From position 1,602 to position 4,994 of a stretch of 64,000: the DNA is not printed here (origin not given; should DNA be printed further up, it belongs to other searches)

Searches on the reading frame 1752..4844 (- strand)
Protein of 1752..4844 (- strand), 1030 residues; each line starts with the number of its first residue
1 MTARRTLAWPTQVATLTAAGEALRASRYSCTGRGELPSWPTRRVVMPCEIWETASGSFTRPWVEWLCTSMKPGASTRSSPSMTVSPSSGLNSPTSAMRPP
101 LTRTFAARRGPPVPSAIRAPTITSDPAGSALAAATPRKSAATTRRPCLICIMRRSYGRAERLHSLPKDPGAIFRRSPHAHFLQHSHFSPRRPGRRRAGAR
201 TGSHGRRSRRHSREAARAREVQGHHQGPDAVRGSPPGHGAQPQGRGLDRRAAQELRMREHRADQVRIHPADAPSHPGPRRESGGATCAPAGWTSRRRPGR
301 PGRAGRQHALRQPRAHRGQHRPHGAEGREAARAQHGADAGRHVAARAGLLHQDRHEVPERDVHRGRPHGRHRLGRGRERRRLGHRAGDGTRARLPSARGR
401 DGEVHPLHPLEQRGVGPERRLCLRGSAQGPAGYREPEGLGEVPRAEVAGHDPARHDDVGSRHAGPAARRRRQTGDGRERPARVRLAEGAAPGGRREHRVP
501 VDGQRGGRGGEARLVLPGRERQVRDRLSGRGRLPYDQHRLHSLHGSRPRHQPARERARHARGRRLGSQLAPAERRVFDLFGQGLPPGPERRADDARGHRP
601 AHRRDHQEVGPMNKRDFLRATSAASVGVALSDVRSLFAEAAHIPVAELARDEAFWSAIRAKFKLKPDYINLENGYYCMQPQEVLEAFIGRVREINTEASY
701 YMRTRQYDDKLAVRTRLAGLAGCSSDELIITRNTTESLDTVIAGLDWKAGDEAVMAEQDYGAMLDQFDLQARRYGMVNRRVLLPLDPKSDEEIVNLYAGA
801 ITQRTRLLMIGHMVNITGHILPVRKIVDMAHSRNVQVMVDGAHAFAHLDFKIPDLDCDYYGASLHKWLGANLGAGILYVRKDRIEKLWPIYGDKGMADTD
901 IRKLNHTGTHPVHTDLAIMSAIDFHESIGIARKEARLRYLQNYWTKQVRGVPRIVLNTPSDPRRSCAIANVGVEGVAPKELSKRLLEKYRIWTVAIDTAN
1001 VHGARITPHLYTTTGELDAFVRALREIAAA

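Call 19: search_protein_families(library=pfam, proteins=[window:1752-4844:-], max_evalue=0.01)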
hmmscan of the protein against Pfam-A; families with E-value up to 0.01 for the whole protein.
window:1752-4844:- (1030 aa): 4 families
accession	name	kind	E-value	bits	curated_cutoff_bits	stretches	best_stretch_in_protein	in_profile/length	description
PF00266.25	Aminotran_5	-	9.7e-38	130.5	21.5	1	679-991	11-333/371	Aminotransferase class-V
PF01053.26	Cys_Met_Meta_PP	-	1.7e-05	24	27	1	747-869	88-201/381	Cys/Met metabolism PLP-dependent enzyme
PF00155.27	Aminotran_1_2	-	8.3e-05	22.4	19.7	1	667-844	2-189/361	Aminotransferase class I and II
PF01041.23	DegT_DnrJ_EryC1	-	0.00099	18.9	19.8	1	727-845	41-150/360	DegT/DnrJ/EryC1/StrS aminotransferase family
